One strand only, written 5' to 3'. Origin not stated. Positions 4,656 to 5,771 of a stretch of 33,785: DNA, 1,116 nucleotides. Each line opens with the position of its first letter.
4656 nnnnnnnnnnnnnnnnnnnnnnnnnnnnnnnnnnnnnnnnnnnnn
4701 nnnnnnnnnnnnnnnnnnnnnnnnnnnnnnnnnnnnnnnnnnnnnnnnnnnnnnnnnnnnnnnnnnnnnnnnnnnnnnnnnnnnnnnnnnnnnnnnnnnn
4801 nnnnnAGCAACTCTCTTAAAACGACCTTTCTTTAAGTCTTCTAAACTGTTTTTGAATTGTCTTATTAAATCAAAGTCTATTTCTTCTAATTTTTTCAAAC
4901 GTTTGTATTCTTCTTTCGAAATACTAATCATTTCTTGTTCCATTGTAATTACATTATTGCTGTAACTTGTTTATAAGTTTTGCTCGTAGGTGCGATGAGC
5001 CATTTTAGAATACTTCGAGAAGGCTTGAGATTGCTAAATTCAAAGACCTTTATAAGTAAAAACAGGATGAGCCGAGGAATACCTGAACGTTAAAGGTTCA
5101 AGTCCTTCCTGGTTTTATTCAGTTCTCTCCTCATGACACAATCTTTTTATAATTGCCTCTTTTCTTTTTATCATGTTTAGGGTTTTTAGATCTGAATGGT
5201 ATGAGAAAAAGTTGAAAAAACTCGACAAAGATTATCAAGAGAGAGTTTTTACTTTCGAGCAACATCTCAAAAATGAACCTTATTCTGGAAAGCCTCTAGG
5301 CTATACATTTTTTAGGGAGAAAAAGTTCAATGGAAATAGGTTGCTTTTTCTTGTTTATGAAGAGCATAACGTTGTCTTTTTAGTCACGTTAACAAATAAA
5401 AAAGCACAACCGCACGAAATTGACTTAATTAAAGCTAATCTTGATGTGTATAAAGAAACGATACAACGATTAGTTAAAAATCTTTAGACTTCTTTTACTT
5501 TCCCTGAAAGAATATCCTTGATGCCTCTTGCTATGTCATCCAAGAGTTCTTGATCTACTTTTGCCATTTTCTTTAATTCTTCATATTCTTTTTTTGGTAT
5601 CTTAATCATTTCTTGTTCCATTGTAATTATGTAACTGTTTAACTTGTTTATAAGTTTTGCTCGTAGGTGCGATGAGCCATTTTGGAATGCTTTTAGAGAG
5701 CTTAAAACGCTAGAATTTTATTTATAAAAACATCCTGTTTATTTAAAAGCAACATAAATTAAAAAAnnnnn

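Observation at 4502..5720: Tandemly duplicated convergent RelE-like / RHH mini-protein modules with an invariant 43-nt upstream block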

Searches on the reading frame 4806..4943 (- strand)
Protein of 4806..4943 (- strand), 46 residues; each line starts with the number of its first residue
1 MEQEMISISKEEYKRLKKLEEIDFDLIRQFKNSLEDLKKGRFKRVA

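Call 8: search_protein_families(library=pfam, proteins=[window:4806-4943:-], max_evalue=10)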
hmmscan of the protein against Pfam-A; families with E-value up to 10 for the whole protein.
seq(46 aa): 0 families

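Call 9: search_protein_families(library=ncbifam, proteins=[window:4806-4943:-], max_evalue=10)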
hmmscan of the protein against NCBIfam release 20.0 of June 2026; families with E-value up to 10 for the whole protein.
seq(46 aa): 1 family
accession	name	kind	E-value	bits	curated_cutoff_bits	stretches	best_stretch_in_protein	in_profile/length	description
NF010249.0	PRK13696.1-1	equivalog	0.069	13.3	90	1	4-21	4-20/72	hypothetical protein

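Call 36: find_homologous_proteins(query=window:4806-4943:-, max_evalue=0.01)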
Query seq(46 aa) (46 aa): 73 proteins with E <= 0.01 among 73 candidates.
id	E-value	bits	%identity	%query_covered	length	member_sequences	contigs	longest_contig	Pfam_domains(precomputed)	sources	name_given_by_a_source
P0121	6.0e-20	86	100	100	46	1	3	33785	-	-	-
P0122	2.5e-16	75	95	91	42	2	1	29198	-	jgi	-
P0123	4.1e-15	71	80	100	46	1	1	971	-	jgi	jgi:predicted CopG family antitoxin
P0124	7.0e-15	70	80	100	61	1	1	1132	-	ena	-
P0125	1.0e-14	70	80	100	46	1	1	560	-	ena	-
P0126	1.3e-14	70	80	100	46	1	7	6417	-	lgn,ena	-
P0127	5.8e-14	68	81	93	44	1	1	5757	-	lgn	-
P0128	8.8e-14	67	76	100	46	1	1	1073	-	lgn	-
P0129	1.1e-13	67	79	93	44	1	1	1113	-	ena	-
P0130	1.3e-13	67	81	93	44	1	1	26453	-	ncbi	-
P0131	1.6e-13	66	78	100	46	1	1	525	-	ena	-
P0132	1.6e-13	66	79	93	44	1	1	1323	-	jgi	-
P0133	1.7e-13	66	76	100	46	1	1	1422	-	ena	-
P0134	2.3e-13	66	72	100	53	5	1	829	-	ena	-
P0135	3.3e-13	65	77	93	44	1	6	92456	-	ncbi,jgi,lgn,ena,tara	jgi:hypothetical protein|tara:strand:+ start:730 stop:864 length:135 start_codon:yes stop_codon:yes 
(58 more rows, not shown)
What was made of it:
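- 4803..4943 (-): Mini-antitoxin-like gene 1 (46 aa). It converges on toxin gene 1. 73 homologues (call 36).
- On Ribbon-helix-helix (CopG/Arc/MetJ) antitoxins (mini protein): One JGI record names a homologue 'predicted CopG family antitoxin' (call 36).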

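Call 40: search_solved_structures(query=A4, max_evalue=10, show_alignments=3)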
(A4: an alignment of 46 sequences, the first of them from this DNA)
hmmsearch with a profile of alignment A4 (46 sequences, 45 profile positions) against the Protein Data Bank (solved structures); distinct sequences matched with E-value up to 10: 3.
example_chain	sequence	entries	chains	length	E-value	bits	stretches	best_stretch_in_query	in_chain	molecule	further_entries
4my5_A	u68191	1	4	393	0.19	15.1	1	16-36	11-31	Putative amino acid aminotransferase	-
2ebb_A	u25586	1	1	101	0.45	13.9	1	14-39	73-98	Pterin-4-alpha-carbinolamine dehydratase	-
7p5o_A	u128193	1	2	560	2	11.8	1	14-37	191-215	Phosphoglucomutase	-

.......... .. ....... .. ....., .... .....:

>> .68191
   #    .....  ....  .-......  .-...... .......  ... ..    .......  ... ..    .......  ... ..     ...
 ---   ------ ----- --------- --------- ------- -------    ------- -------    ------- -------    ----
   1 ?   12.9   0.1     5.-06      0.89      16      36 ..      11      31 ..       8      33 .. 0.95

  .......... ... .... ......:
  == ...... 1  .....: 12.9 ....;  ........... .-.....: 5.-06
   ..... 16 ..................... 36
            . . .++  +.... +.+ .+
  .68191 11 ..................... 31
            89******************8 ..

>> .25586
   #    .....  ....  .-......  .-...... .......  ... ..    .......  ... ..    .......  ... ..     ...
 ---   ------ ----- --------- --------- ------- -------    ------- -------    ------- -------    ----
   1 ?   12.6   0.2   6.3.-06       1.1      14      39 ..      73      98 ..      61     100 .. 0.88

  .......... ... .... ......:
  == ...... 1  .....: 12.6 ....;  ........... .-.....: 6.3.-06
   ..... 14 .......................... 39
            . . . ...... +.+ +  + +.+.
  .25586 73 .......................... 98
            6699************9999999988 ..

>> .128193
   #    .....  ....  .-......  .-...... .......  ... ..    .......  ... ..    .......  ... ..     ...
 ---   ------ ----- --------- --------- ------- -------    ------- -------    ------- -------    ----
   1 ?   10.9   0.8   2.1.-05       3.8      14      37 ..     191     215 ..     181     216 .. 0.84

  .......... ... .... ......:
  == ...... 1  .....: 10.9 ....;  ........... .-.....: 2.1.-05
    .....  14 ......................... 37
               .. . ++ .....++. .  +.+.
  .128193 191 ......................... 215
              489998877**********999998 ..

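Call 44: predict_structure(alignment_id=A4)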
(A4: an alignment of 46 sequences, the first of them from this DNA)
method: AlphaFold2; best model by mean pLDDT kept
length: 46 residues; sequences in the alignment: 46
mean_pLDDT: 87.5   pTM: 0.48
mean pLDDT of the five models: 87.5, 83.4, 79.7, 76.8, 76.4
residues with pLDDT >= 90: 23; 70-90: 20; 50-70: 3; < 50: 0
segments of 3 or more residues with pLDDT < 50: none
pLDDT, mean of each block of 10 residues (from residue 1): 85 94 92 87 73
secondary structure, 60 per line:
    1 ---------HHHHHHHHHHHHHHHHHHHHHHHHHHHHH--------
elements in order: H10-38
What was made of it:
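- On Ribbon-helix-helix (CopG/Arc/MetJ) antitoxins (mini protein): The AF2 monomer model (pLDDT 87.5) shows an extended stretch at residues 1-9 and a single helix at 10-38 (call 44).
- The AF2 model is a single helix (call 44).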

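Call 46: search_protein_families(library=pfam, alignment_id=A4, max_evalue=1)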
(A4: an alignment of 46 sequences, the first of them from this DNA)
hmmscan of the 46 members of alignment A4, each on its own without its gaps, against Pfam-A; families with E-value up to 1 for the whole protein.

A. member 1, seq(46 aa): 0 families

B. families by the number of members that match (of 46 scanned): 9 families
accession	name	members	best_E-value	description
PF25708.1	Phage_T7_Gp5_9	30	0.00075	Phage T7 gp5.9 RecBCD inhibitor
PF14632.11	SPT6_acidic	6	0.0066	Acidic N-terminal SPT6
PF23675.1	YciZ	3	0.0097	YciZ-like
PF10884.14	DUF2683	2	0.072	Protein of unknown function (DUF2683)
PF17690.6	DUF5537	1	0.09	Family of unknown function (DUF5537)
PF25474.1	TPR_TmcB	1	0.1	TmcB, TPR repeats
PF14138.11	COX16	1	0.12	Cytochrome c oxidase assembly protein COX16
PF21793.2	DUF6877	1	0.14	Family of unknown function (DUF6877)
PF11969.13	DcpS_C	1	0.17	Scavenger mRNA decapping enzyme C-term binding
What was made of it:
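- On Ribbon-helix-helix (CopG/Arc/MetJ) antitoxins (mini protein): No RHH family among the Pfam hits of 46 members (call 46).
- The 44-46-aa antitoxin has no detectable DNA-binding domain (calls 44, 46), so what reads the conserved upstream block is unknown. No RHH family is hit among 46 members (call 46).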

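Call 68: search_protein_families(library=padloc, proteins=[window:4806-4943:-], max_evalue=1)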
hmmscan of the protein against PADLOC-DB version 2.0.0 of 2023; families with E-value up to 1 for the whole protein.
seq(46 aa): 0 families

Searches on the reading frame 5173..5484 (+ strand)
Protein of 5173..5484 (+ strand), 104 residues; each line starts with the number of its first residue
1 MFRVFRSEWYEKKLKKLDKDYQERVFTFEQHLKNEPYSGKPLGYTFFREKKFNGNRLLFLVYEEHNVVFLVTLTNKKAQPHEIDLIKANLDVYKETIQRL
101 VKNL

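Call 8: search_protein_families(library=pfam, proteins=[window:5173-5484:+], max_evalue=10)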
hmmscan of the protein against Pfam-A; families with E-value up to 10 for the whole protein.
seq(104 aa): 2 families
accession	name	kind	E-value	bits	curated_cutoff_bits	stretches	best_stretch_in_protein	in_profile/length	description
PF25213.1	HVO_A0261_N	-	0.13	12.6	35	1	59-104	6-48/86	HVO_A0261 N-terminal domain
PF21509.3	Ezh2-like__CXC_fung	-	0.32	11.4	27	1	8-32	2-26/48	Fungal polycomb repressive complex 2, Ezh2-like, preSET CXC domain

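Call 9: search_protein_families(library=ncbifam, proteins=[window:5173-5484:+], max_evalue=10)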
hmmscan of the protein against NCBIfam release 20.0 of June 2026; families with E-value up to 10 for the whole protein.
seq(104 aa): 0 families

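Call 48: find_homologous_proteins(query=window:5173-5484:+, max_evalue=0.001)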
Query seq(104 aa) (104 aa): 318 proteins with E <= 0.001 among 318 candidates; the best 120 are listed.
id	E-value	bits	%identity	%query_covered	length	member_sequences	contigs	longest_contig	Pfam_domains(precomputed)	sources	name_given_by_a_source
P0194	1.9e-62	225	100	100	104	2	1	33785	-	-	-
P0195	1.3e-46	175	79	100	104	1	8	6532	-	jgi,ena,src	-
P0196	2.5e-46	174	76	100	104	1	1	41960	-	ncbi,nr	ncbi:MAG: hypothetical protein PHF86_06890 [Candidatus Nanoarchaeia archaeon]|nr:hypothetical protei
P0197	4.1e-46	173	77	100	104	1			-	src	-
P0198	8.6e-46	172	76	100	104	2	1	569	-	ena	-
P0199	1.9e-45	171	78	100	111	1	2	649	-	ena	-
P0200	5.7e-45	169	75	100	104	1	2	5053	-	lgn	-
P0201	7.3e-45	169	76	100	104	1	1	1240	-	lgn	-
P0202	9.2e-45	169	73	100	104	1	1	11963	-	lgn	-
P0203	1.1e-44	168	73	100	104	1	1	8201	-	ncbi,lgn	-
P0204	1.3e-44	168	74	99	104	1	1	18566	-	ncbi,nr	ncbi:hypothetical protein HYU06_07100 [Candidatus Woesearchaeota archaeon]|nr:hypothetical protein [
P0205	3.2e-44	167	74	100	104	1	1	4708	-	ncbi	-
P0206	5.0e-44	166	75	100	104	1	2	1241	-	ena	-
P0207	6.1e-44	166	71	100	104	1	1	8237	-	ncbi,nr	ncbi:MAG: hypothetical protein Q7S74_05600 [Nanoarchaeota archaeon]|nr:hypothetical protein [Nanoarc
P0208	9.6e-44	165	73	100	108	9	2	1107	-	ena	-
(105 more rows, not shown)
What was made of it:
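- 5173..5487 (+): Toxin-like gene 2 (104 aa), subfamily B (4-nt overlap type). It is 39% identical to toxin 1. 318 homologues (call 48).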

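Call 49: find_encoding_contigs(protein=P0195, flank=1500, max_places=2)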
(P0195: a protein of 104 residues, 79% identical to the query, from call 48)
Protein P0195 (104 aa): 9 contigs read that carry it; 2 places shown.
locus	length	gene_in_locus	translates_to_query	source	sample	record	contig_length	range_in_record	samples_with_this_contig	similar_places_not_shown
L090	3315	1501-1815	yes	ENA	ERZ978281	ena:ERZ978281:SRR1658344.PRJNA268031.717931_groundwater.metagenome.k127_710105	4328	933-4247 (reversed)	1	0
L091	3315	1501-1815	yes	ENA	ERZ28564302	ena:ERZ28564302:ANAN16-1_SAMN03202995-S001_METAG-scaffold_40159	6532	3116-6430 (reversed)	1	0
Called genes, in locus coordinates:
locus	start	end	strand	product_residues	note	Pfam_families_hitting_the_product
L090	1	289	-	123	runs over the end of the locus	?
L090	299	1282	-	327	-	PF01594:AI-2E_transport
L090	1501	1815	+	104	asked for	-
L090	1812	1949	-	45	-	-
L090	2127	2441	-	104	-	PF03819:MazG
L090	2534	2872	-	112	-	-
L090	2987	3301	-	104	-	-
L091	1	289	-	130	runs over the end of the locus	?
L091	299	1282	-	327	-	PF01594:AI-2E_transport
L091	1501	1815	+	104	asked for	-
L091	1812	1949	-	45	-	-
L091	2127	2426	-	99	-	PF03819:MazG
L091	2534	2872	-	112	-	-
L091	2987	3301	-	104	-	-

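Call 50: find_encoding_contigs(protein=P0196, flank=1500, max_places=2)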
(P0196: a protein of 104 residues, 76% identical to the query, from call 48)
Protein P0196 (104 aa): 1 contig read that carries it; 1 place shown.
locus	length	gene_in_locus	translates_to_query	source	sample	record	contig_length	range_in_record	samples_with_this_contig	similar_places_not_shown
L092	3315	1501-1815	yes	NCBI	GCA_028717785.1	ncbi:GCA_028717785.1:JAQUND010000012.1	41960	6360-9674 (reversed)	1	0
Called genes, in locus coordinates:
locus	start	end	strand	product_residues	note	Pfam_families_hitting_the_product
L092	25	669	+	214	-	-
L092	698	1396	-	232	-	PF01135:PCMT, PF08704:GCD14, PF00398:RrnaAD, PF05175:MTS (weak), PF13847:Methyltransf_31, PF08241:Methyltransf_11 (weak), PF13649:Methyltransf_25 (weak)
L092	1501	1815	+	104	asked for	-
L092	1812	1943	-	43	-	-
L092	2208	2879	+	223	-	PF02463:SMC_N (faint), PF00005:ABC_tran, PF13304:AAA_21 (faint)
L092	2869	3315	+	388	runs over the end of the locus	-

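Call 51: find_encoding_contigs(protein=P0204, flank=1500, max_places=2)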
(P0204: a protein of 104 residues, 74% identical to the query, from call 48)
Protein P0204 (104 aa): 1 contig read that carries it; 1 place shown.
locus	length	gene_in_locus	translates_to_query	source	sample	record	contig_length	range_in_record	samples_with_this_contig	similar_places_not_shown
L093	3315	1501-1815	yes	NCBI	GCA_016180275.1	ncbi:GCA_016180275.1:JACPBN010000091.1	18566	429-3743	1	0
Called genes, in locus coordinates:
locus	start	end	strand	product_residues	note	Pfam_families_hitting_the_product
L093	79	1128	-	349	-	PF01555:N6_N4_Mtase (weak), PF01170:UPF0020, PF03602:Cons_hypoth95 (faint), PF13847:Methyltransf_31 (weak)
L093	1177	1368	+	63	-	-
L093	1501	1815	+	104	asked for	-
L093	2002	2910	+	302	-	PF07136:DUF1385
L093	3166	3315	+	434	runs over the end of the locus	PF01409:tRNA-synt_2d, PF13393:tRNA-synt_His, PF00587:tRNA-synt_2b (weak), PF03129:HGTP_anticodon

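Call 68: search_protein_families(library=padloc, proteins=[window:5173-5484:+], max_evalue=1)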
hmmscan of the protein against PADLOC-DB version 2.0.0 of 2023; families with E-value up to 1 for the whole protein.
seq(104 aa): 0 families

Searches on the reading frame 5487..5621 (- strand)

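Call 8: search_protein_families(library=pfam, proteins=[window:5487-5621:-], max_evalue=10)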
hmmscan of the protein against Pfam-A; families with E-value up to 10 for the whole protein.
seq(45 aa): 2 families
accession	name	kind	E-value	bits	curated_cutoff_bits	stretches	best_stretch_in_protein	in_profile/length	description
PF21793.2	DUF6877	-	0.14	12.1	24.4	1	12-41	3-34/53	Family of unknown function (DUF6877)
PF11969.13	DcpS_C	-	0.17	12.8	24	1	6-42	38-74/114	Scavenger mRNA decapping enzyme C-term binding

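Call 9: search_protein_families(library=ncbifam, proteins=[window:5487-5621:-], max_evalue=10)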
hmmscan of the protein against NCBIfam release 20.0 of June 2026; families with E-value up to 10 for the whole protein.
seq(45 aa): 0 families

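Call 68: search_protein_families(library=padloc, proteins=[window:5487-5621:-], max_evalue=1)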
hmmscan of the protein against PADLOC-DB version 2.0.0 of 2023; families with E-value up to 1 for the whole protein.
seq(45 aa): 0 families
